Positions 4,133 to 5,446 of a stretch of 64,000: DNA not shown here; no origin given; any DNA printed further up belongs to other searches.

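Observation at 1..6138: Array of three translationally coupled tail-fibre / adhesin-like genes, ending in a protein of more than 1,400 aa built from a novel repeat module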

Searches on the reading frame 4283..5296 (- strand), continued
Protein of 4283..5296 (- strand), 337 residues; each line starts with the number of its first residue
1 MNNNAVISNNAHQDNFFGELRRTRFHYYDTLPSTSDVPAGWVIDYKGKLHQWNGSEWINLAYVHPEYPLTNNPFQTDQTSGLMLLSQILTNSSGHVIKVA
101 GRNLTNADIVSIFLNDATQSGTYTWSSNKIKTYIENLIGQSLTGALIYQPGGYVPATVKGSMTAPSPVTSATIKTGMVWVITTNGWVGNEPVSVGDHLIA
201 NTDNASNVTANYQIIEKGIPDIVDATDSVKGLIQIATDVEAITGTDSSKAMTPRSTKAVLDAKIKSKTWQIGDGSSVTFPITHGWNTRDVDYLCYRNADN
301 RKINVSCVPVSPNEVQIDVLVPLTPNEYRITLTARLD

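Call 32: search_protein_families(library=pfam, proteins=[P0008, P0035, P0010, P0045], max_evalue=1)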
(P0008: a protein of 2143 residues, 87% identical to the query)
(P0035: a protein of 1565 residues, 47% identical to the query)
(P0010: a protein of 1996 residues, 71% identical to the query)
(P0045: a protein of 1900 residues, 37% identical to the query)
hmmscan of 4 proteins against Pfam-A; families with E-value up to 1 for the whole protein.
P0008 (2143 aa): 0 families

P0035 (1565 aa): 0 families

P0010 (1996 aa): 0 families

P0045 (1900 aa): 0 families

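Call 33: search_protein_families(library=ncbifam, proteins=[P0008, P0035, P0010, P0045], max_evalue=1)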
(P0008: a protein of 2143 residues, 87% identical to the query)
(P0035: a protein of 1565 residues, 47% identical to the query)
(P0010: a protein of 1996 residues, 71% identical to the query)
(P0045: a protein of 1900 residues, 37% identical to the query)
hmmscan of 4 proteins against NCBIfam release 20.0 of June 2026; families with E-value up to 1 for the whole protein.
P0008 (2143 aa): 0 families

P0035 (1565 aa): 1 family
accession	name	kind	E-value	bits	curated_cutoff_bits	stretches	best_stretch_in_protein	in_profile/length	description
NF005484.0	PRK07090.1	equivalog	0.082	12.2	261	1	483-522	47-85/260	aldolase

P0010 (1996 aa): 1 family
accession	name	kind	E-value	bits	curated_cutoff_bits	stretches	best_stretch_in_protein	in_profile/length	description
NF011738.0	PRK15191.1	equivalog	0.025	14.4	238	1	1282-1335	59-112/172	fimbrial protein BcfF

P0045 (1900 aa): 0 families

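Call 34: search_dna_similar(query=window:4283-5296:-, collection=phages, mode=protein, max_evalue=0.001, max_rows=15)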
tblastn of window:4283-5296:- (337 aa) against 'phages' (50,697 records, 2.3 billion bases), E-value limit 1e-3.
Records with a match: 3; places in all: 3; records where one place covers at least 80% of the query: 0.
Best place of each record, by identity: <60% 3.
By first word of the organism name: Streptomyces 2; Microcystis 1.
By host as written in the record: Microcystis viridis 1; Streptomyces scabiei 1; Streptomyces lividans JI 1326 1.
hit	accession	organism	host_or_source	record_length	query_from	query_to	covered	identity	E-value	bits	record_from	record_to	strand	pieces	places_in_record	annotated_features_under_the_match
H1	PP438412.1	Microcystis phage Mvi-JY20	Microcystis viridis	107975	231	332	30%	33.0%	8e-6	54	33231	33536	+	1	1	hypothetical protein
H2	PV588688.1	Streptomyces phage pSs2407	Streptomyces scabiei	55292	166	263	29%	30.6%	4e-4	48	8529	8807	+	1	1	hypothetical protein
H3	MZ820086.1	Streptomyces phage Bilo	Streptomyces lividans JI 1326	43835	225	264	12%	52.5%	1e-3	47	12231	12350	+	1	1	16: hypothetical protein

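Call 36: search_dna_similar(query=P0008, collection=phages, mode=protein, max_evalue=0.001, max_rows=20)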
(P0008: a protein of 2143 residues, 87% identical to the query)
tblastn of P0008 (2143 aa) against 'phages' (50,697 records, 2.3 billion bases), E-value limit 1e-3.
Records with a match: 34; places in all: 34; records where one place covers at least 80% of the query: 0.
Best place of each record, by identity: <60% 34.
By first word of the organism name: Acinetobacter 31; Chryseobacterium 2; Vibrio 1.
By host as written in the record: Acinetobacter baumannii 7; - 5; Acinetobacter baumannii LUH 3712 2; Chryseobacterium indologenes MA9 2; Acinetobacter pittii 2; Acinetobacter baumannii AB5075 2; Acinetobacter baumannii strain MAR15-4162 2; Acinetobacter baumannii strain KZ1100 2; and 7 more.
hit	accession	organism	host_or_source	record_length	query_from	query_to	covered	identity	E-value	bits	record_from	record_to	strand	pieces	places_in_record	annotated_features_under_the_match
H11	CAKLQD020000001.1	Acinetobacter phage MD-2021a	not known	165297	677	843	8%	33.2%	1e-5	57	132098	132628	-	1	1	Side tail fiber protein from bacteriophage origin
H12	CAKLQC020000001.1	Acinetobacter phage MD-2021a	not known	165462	677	843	8%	33.2%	1e-5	57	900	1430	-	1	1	Side tail fiber protein from bacteriophage origin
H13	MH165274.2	Acinetobacter phage AM101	Acinetobacter baumannii LUH 3712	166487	677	843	8%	33.2%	3e-5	56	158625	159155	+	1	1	long tail fiber protein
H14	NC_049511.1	Acinetobacter phage AM101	Acinetobacter baumannii LUH 3712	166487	677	843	8%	33.2%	3e-5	56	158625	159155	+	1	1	tail fiber protein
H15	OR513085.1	Chryseobacterium phage MA9V-2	Chryseobacterium indologenes MA9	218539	1318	1402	4%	42.5%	7e-5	54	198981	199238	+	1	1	hypothetical protein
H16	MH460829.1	Acinetobacter phage vB_ApiM_fHyAci03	Acinetobacter pittii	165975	768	843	4%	47.4%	2e-6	60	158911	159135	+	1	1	long distal tail fiber subunit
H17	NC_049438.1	Acinetobacter phage vB_ApiM_fHyAci03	Acinetobacter pittii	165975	768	843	4%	47.4%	2e-6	60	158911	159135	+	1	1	tail fiber protein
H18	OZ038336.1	Acinetobacter phage vB_AbaM_PhT2-v2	-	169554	768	843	4%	47.4%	5e-6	58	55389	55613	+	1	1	tail fiber protein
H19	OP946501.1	Acinetobacter phage vB_AbaM_DLP1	Acinetobacter baumannii AB5075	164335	768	843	4%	47.4%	5e-6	58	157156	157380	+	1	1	long distal tail fiber subunit protein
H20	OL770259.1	Acinetobacter phage AB-Navy4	Acinetobacter baumannii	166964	768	843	4%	47.4%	5e-6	58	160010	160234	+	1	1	long tail fiber distal subunit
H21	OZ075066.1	Acinetobacter phage vB_AbaM_AB-Navy-v2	-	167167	768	843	4%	47.4%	9e-5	54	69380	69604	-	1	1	tail fiber protein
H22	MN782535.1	Acinetobacter phage vB_AbaM_Lazarus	Acinetobacter baumannii strain ...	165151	768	844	4%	45.6%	4e-6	59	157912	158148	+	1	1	long tail fiber protein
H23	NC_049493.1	Acinetobacter phage vB_AbaM_Lazarus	Acinetobacter baumannii strain ...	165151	768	844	4%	45.6%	4e-6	59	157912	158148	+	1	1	tail fiber protein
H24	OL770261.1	Acinetobacter phage AB-Navy97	Acinetobacter baumannii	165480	768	843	4%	46.1%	4e-6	59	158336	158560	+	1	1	long tail fiber distal subunit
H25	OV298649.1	Acinetobacter phage MD-2021a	not known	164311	768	843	4%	46.1%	3e-5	56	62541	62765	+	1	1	major tail fiber protein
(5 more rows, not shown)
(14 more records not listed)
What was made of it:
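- gp37-like segments in the giant (call 36).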

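Call 38: get_annotated_region(hit=H15, flank=8000)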
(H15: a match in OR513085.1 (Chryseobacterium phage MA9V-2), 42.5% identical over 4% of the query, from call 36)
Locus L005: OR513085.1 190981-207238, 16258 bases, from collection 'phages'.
description: Chryseobacterium phage MA9V-2, complete genome.
organism: Chryseobacterium phage MA9V-2 (NCBI taxid 3076797)
taxonomy: Viruses; Duplodnaviria; Heunggongvirae; Uroviricota; Caudoviricetes
host: Chryseobacterium indologenes MA9; source: Medical sewage; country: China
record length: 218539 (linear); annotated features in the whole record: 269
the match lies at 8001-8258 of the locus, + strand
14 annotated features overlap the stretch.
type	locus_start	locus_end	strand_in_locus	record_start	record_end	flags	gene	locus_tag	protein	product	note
CDS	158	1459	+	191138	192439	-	-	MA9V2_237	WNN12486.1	hypothetical protein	-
CDS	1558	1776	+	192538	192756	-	-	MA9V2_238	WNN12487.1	hypothetical protein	-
CDS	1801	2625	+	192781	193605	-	-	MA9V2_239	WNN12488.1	hypothetical protein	-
CDS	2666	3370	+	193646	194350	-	-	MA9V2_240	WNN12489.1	hypothetical protein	-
CDS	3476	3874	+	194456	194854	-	-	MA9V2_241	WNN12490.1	hypothetical protein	-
CDS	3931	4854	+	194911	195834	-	-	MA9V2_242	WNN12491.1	hypothetical protein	-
CDS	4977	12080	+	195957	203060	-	-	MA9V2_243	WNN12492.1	hypothetical protein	-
CDS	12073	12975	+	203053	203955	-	-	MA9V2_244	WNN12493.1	hypothetical protein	-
CDS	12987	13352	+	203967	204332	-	-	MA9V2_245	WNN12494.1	hypothetical protein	-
CDS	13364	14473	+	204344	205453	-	-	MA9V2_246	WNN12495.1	hypothetical protein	-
CDS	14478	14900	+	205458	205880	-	-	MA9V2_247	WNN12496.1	glycosyl hydrolase 108 family protein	-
CDS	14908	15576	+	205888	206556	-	-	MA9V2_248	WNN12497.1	hypothetical protein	-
CDS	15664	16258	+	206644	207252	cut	-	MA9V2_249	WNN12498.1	regulatory protein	Regulatory protein PpsR, AppA protein bundle, SCHIC domain, PAS.75A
CDS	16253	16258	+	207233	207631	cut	-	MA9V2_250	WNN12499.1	hypothetical protein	-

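Call 39: find_related_loci(query=window:4283-5296:-, collection=genome_contigs, flank=10000)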
Query window:4283-5296:- (337 aa) in genome_contigs; peptide patterns used: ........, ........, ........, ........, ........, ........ (x = any residue, [..] = any of these).
465 stretches matched a pattern; 33 encode a relative of the query (tblastn E <= 1e-3); 27 distinct loci.
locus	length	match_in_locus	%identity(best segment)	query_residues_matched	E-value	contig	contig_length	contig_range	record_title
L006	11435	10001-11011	93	1-337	0e+0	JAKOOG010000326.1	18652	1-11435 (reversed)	MAG: Weeksellaceae bacterium isolate S8 k127_37186114_S_bin.8, whole genome shotgun sequence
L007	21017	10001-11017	88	1-337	0e+0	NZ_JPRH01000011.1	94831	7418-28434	Chryseobacterium soli strain DSM 19298 Contig11, whole genome shotgun sequence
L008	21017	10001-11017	87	1-337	0e+0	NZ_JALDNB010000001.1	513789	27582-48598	Chryseobacterium aahli strain cx-42 Scaffold1_1, whole genome shotgun sequence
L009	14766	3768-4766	89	1-331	0e+0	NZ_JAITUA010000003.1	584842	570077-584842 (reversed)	MAG: Chryseobacterium sp. isolate Sph363_bin39 k119_20707, whole genome shotgun sequence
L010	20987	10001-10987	89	5-331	0e+0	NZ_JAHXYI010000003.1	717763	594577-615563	Chryseobacterium sp. GVT01B NODE_3_length_717763_cov_51.8706, whole genome shotgun sequence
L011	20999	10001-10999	89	1-331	0e+0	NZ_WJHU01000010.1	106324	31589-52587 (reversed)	Chryseobacterium sp. JV558 10, whole genome shotgun sequence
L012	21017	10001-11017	85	1-337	0e+0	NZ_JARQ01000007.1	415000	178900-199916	Chryseobacterium hispalense DSM 25574 Contig7, whole genome shotgun sequence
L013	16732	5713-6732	86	1-337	0e+0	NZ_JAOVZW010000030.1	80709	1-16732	Chryseobacterium formosus strain CCTCC AB2015118 contig30, whole genome shotgun sequence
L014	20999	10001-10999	87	1-331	0e+0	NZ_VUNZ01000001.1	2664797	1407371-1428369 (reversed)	Chryseobacterium sediminis strain IMT-174 Chryseobacteium.sediminis-2_scaffold1, whole genome shotgun sequence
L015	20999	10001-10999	87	1-331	0e+0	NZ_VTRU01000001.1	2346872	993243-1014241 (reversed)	Chryseobacterium panacisoli strain Gsoil 183 map unlocalized plasmid unnamed1 Gsoil183-2_scaffold1, whole genome shotgun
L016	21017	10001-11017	84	1-337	0e+0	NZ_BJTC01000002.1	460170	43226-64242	Chryseobacterium sp. ON_d1 sequence02, whole genome shotgun sequence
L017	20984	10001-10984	86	12-337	0e+0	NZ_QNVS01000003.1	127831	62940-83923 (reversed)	Chryseobacterium piscium strain CCUG 51923 contig003, whole genome shotgun sequence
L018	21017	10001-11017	83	1-337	0e+0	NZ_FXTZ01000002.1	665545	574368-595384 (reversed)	Chryseobacterium profundimaris strain DSM 28214 Ga0170463_102, whole genome shotgun sequence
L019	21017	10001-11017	84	1-337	0e+0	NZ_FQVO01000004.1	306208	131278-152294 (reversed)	Chryseobacterium takakiae strain DSM 26898, whole genome shotgun sequence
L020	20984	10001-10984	84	12-337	0e+0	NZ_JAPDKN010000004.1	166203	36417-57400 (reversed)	Chryseobacterium sp. YIM B08800 contig4, whole genome shotgun sequence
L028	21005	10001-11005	87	5-337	0e+0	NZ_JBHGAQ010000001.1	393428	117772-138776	Chryseobacterium sp. sg2396 Scaffold1, whole genome shotgun sequence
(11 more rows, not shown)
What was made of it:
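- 4283..5296 (-): Gene 2, 337 aa: fibre connector; the most conserved gene of the trio. 80-93% identical in 27 Chryseobacterium loci (call 39).
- Closest known: Side-tail-fibre genes left in cryptic prophages. Different: This cassette is conserved across many Chryseobacterium species (27 loci in the one-genome-per-species scan, call 39), with dN/dS of 0.03-0.18.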

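Call 49: find_homologous_proteins(query=L002:1541-2398:+, max_evalue=0.001)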
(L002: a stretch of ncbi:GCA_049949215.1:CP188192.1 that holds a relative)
Query L002:1541-2398:+ (285 aa): 148 proteins with E <= 0.001 among 819 candidates; the best 120 are listed.
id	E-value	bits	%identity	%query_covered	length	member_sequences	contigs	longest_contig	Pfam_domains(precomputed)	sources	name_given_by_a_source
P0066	4.1e-186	635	100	100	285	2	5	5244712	-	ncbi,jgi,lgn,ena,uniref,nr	ncbi:hypothetical protein KYG33_07040 [Chryseobacterium sp. D764]|jgi:hypothetical protein|uniref:hy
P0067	1.3e-185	633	100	100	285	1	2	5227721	-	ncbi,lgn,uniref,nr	ncbi:hypothetical protein [Chryseobacterium sp. JV274]|uniref:hypothetical protein n=1 Tax=Chryseoba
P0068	3.7e-170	583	91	100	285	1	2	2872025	-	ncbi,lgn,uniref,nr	ncbi:hypothetical protein WH221_07000 [Chryseobacterium culicis]|uniref:Uncharacterized protein n=1 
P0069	5.2e-169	579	89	100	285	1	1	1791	-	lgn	-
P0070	1.6e-167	574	89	100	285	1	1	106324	-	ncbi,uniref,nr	ncbi:hypothetical protein [Chryseobacterium sp. JV558]|uniref:hypothetical protein n=1 Tax=Chryseoba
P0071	7.3e-166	569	90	100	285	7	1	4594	-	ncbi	ncbi:MAG: hypothetical protein ACN6N7_10825 [Chryseobacterium culicis]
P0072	1.8e-160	551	85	100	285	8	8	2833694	-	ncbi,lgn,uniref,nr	ncbi:hypothetical protein [Chryseobacterium sp. AG363]|uniref:hypothetical protein n=1 Tax=Chryseoba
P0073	1.8e-159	548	86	100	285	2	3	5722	-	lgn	-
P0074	1.1e-126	440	69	100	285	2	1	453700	-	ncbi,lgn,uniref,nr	ncbi:hypothetical protein [Chryseobacterium viscerum]|uniref:Uncharacterized protein n=1 Tax=Chryseo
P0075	7.8e-123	427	65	98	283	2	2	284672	-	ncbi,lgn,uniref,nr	ncbi:hypothetical protein [Chryseobacterium sp. ON_d1]|uniref:hypothetical protein n=1 Tax=Chryseoba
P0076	4.1e-122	425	66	100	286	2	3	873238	-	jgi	jgi:hypothetical protein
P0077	1.8e-120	420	66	100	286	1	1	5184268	-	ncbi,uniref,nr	ncbi:hypothetical protein [Chryseobacterium sp. MEBOG07]|uniref:hypothetical protein n=1 Tax=Chryseo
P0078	9.8e-118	411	65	100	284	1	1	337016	-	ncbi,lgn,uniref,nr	ncbi:hypothetical protein F3J23_14405 [Chryseobacterium sp. Tr-659]|uniref:hypothetical protein n=1 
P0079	1.2e-116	407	65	100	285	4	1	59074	-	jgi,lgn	jgi:hypothetical protein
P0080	3.0e-114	399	65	100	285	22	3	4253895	-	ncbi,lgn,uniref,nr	ncbi:hypothetical protein [Chryseobacterium indoltheticum]|uniref:Uncharacterized protein n=1 Tax=Ch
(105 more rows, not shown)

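Call 50: find_encoding_contigs(protein=P0066, flank=10000, max_places=3)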
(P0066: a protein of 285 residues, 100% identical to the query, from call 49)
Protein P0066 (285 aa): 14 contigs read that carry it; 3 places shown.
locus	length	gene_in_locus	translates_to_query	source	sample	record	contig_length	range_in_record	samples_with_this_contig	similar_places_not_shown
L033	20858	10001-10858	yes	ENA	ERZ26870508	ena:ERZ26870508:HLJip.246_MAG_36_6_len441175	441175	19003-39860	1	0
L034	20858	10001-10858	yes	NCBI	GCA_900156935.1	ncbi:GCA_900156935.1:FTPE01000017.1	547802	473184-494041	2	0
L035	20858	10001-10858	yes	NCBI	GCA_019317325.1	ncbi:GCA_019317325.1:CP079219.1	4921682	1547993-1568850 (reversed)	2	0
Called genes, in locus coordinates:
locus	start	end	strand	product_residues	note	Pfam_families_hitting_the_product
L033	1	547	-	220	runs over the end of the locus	PF01381:HTH_3, PF00717:Peptidase_S24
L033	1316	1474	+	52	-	-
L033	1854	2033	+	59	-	-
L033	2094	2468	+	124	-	-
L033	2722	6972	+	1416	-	-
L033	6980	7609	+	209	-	-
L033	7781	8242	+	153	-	-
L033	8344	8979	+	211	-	-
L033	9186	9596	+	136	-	-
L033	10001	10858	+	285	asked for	-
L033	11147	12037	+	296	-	-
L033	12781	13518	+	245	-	-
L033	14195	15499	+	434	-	PF00004:AAA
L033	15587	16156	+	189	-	-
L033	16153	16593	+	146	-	PF00959:Phage_lysozyme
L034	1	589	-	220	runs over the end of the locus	PF01381:HTH_3, PF00717:Peptidase_S24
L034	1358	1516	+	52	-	-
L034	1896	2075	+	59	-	-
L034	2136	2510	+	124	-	-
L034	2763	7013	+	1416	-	-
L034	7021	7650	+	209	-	-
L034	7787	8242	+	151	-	-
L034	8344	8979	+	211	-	-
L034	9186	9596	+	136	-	-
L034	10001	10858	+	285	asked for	-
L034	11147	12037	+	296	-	-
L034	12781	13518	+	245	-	-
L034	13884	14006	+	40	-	-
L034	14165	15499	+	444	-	PF00004:AAA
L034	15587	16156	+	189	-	-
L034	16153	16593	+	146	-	PF00959:Phage_lysozyme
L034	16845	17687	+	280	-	-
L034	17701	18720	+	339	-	-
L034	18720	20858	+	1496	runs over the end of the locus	-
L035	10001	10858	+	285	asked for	-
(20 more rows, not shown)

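Call 53: find_related_loci(query=window:4283-5296:-, collection=viral_contigs, flank=10000)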
Query window:4283-5296:- (337 aa) in viral_contigs; peptide patterns used: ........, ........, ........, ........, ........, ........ (x = any residue, [..] = any of these).
11 stretches matched a pattern; 2 encode a relative of the query (tblastn E <= 1e-3); 2 distinct loci.
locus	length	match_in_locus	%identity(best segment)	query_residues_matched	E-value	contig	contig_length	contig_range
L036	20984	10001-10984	86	12-337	0e+0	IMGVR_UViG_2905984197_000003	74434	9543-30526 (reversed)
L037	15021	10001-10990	61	4-332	6e-143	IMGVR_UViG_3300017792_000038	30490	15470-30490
